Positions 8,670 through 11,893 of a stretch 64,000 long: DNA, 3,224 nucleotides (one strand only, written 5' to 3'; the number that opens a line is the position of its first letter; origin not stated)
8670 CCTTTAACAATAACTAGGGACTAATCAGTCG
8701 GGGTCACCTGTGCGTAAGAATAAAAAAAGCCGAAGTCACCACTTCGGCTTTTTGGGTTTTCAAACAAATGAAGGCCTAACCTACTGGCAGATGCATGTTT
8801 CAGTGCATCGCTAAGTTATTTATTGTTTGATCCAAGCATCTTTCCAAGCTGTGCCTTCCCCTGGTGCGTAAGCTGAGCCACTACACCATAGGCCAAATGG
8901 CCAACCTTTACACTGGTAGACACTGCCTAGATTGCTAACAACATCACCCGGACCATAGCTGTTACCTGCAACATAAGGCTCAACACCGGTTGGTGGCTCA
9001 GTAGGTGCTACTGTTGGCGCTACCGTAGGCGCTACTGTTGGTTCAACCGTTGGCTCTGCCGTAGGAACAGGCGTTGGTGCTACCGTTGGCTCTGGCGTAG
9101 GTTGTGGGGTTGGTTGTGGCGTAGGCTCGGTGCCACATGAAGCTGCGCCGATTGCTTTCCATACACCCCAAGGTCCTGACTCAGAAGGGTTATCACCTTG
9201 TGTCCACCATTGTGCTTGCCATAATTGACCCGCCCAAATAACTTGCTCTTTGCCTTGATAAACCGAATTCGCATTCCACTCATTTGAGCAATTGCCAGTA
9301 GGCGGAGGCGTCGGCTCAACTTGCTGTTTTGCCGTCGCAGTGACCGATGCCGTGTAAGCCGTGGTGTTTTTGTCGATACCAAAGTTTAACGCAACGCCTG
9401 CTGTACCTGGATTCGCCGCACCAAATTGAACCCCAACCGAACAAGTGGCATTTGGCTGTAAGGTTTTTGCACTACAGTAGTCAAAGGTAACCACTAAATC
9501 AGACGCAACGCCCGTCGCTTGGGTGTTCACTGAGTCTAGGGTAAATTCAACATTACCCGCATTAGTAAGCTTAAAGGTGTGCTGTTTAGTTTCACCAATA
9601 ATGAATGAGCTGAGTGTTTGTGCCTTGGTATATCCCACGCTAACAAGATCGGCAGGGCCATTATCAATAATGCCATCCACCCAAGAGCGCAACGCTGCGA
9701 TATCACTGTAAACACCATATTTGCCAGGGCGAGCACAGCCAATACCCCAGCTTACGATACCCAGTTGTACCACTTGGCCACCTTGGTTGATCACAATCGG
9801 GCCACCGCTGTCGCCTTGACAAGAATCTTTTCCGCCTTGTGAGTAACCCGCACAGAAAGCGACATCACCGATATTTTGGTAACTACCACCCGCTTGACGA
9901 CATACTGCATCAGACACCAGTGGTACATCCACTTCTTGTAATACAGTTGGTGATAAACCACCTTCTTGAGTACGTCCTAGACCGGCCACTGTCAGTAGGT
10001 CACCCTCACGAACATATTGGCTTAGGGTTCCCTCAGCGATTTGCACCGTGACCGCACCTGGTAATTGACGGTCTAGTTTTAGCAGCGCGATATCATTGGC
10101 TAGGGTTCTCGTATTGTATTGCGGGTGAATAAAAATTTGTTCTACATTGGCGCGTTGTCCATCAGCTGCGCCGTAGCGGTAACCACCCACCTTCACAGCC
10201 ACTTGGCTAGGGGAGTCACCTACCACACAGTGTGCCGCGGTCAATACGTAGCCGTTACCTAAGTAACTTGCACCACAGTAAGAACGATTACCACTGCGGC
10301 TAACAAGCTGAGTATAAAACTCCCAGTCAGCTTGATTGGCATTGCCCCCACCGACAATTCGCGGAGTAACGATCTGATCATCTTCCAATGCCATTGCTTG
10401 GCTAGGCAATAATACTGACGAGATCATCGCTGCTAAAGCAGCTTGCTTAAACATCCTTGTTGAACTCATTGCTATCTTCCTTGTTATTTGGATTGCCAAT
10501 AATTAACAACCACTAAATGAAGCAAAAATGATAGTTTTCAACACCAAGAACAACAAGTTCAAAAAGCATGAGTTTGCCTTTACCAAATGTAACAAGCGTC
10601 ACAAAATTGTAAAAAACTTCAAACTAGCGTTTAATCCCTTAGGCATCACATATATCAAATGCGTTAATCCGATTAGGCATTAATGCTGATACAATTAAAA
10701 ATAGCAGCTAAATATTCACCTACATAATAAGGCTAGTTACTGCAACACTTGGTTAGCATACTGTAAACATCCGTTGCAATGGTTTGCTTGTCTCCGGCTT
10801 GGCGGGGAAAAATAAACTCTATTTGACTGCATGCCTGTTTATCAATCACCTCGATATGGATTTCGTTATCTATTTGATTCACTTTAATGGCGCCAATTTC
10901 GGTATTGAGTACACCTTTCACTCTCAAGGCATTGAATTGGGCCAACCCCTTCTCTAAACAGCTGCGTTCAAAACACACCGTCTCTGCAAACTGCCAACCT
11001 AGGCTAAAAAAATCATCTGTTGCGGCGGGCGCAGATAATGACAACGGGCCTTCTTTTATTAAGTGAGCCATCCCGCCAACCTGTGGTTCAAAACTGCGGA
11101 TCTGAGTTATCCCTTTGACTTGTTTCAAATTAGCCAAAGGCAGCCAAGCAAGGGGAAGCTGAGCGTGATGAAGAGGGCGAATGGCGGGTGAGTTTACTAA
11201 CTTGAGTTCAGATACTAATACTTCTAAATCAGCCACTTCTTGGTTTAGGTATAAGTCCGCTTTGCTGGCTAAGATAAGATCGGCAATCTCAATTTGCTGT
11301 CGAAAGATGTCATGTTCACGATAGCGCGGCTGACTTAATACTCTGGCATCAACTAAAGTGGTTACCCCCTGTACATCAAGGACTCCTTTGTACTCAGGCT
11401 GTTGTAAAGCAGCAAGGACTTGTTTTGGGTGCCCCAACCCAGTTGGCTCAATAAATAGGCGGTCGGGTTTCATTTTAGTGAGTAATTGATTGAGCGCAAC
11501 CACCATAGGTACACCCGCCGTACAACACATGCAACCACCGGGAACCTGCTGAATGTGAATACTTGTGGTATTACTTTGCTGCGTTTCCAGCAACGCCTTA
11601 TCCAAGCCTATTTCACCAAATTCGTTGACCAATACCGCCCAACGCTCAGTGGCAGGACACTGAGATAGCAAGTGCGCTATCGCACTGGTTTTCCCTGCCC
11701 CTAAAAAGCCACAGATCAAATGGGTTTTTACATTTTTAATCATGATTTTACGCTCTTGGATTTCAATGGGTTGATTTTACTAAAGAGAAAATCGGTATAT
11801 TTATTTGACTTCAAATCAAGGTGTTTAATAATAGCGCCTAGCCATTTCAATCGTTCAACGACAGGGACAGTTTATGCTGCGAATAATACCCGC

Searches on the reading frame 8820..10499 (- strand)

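Call 3: search_protein_families(library=pfam, proteins=[window:8820-10499:-], max_evalue=0.01)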
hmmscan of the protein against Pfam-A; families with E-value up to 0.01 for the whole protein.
window:8820-10499:- (559 aa): 5 families
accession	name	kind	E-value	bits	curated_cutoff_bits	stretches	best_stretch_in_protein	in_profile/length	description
PF00089.32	Trypsin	-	7.9e-54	183.2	20.6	1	48-274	1-220/220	Trypsin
PF02839.19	CBM_5_12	-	1.1e-08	35.4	26.2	1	407-444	1-43/44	Carbohydrate-binding module family 5/12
PF13365.12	Trypsin_2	-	4.8e-07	31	27.6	1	81-244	7-142/144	Trypsin-like peptidase domain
PF04886.17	PT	-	1.3e-05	25.1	26.2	2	479-505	2-28/36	PT disordered repeat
PF22544.2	HYDIN_VesB_CFA65-like_Ig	-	2.8e-05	24.7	25.5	1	296-376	12-87/100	HYDIN/CFA65/VesB-like, Ig-like domain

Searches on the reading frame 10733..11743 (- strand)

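Call 3: search_protein_families(library=pfam, proteins=[window:10733-11743:-], max_evalue=0.01)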
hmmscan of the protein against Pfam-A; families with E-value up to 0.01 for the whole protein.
window:10733-11743:- (336 aa): 1 family
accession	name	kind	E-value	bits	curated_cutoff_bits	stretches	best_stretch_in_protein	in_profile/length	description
PF02492.25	cobW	-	1.4e-44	152.3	20.7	1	8-182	3-171/180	CobW/HypB/UreG, nucleotide-binding domain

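Call 4: search_protein_families(library=ncbifam, proteins=[window:10733-11743:-], max_evalue=0.01)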
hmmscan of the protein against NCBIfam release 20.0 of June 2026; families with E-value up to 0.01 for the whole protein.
window:10733-11743:- (336 aa): 5 families
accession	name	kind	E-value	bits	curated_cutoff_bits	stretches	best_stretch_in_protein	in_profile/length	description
TIGR02475.1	CobW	equivalog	8.2e-30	103.8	332.1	1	5-142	4-142/342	cobalamin biosynthesis protein CobW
NF041053.1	CobW_rel_Se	equivalog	1.2e-20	74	180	1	10-177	6-169/195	CobW-related selenoprotein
NF008578.0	PRK11537.1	equivalog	5.4e-20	71.8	361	1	4-169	3-167/318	GTPase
NF038288.1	chaper_GTP_ZigA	equivalog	1.8e-19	70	600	1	9-118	5-115/390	zinc metallochaperone GTPase ZigA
TIGR03819.1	heli_sec_ATPase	hypoth_equivalog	0.0076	15.5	373.15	0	4-50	177-222/340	TadA family conjugal transfer-associated ATPase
